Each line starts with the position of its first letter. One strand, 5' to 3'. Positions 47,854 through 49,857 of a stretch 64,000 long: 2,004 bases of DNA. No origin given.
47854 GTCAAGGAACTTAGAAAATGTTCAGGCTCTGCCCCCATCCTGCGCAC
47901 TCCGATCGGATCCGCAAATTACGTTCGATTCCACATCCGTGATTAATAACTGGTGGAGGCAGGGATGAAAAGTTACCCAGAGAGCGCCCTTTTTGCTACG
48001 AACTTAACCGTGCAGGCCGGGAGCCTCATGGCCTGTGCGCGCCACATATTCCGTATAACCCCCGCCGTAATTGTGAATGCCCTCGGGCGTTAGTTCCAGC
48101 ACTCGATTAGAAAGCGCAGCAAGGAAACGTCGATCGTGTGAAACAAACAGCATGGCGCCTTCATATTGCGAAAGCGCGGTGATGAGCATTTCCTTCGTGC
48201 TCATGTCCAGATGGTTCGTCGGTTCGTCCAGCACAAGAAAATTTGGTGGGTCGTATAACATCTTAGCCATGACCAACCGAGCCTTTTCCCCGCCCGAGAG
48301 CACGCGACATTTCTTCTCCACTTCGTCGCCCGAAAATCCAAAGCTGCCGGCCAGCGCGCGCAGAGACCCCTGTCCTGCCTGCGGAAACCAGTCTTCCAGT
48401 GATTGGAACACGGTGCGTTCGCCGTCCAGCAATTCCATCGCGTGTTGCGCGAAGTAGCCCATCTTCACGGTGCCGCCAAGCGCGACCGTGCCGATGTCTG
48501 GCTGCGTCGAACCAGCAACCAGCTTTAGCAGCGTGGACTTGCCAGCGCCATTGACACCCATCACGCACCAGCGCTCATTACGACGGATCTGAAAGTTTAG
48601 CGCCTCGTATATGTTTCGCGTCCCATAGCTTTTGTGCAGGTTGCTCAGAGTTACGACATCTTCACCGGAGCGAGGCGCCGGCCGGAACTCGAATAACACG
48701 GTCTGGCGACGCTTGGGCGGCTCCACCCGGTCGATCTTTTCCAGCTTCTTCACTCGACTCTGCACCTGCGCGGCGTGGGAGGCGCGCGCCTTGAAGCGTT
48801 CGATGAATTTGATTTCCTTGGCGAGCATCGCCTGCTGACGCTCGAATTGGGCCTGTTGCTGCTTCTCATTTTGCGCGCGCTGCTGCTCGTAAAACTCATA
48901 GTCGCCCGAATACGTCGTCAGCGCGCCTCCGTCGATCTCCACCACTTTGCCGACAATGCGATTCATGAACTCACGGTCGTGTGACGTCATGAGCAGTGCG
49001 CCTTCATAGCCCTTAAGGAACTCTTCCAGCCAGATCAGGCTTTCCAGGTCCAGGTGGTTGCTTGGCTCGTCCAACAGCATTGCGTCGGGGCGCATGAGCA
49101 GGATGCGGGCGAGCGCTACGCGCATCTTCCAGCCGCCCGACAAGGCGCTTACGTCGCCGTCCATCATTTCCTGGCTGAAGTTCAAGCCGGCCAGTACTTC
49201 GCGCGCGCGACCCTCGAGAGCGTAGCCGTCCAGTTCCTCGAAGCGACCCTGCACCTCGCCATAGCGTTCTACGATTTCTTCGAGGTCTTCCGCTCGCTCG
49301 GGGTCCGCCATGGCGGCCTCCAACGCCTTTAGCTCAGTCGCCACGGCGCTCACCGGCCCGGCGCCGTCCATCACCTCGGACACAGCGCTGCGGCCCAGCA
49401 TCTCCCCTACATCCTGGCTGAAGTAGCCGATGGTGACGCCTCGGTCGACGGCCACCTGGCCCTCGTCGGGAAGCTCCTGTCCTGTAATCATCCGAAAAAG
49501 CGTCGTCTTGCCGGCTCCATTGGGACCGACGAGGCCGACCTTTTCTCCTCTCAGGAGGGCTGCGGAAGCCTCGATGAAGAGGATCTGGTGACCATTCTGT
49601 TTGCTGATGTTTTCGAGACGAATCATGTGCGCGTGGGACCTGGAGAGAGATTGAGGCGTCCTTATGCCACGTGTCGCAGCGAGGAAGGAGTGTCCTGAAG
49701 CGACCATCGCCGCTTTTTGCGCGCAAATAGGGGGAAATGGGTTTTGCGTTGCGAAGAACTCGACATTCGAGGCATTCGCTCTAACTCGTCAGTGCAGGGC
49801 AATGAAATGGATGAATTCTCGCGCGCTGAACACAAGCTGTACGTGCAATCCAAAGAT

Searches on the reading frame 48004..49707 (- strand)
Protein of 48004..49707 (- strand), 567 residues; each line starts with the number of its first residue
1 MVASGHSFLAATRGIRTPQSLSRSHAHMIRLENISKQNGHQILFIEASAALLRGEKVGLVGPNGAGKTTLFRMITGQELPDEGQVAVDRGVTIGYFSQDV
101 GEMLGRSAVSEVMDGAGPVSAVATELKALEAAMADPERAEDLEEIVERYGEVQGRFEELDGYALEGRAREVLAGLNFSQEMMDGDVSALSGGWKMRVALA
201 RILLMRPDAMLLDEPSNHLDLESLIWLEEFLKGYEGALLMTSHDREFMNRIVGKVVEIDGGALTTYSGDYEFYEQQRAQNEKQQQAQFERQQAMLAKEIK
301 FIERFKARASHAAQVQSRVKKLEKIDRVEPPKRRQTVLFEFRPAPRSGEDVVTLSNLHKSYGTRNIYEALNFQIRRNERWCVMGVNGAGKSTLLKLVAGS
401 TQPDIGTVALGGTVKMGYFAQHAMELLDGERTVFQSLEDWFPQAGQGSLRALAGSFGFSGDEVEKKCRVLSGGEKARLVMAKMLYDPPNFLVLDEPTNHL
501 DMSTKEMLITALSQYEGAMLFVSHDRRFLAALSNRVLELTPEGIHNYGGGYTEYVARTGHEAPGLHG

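Call 47: search_protein_families(library=pfam, proteins=[window:48004-49707:-], max_evalue=0.00001)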
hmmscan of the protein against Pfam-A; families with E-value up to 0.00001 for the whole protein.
window:48004-49707:- (567 aa): 7 families
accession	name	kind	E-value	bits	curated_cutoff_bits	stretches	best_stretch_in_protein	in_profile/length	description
PF00005.33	ABC_tran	-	6.5e-47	160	25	2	49-217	6-137/137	ABC transporter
PF12848.13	ABC_tran_Xtn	-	1.7e-25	89.4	25.9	1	256-335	1-80/85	ABC transporter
PF13304.12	AAA_21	-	6.2e-12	46.6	27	0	58-74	3-19/304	AAA domain, putative AbiEii toxin, Type IV TA system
PF02463.25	SMC_N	-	6.3e-10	39.3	40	0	469-532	136-205/220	RecF/RecN/SMC N terminal domain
PF03193.22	RsgA_GTPase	-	1.8e-06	28.3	30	0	348-408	83-137/174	RsgA GTPase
PF13476.12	AAA_23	-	7.5e-06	27.2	27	0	57-75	22-40/201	AAA domain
PF13555.12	AAA_29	-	9e-06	25.8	27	0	371-394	16-39/61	P-loop containing region of AAA domain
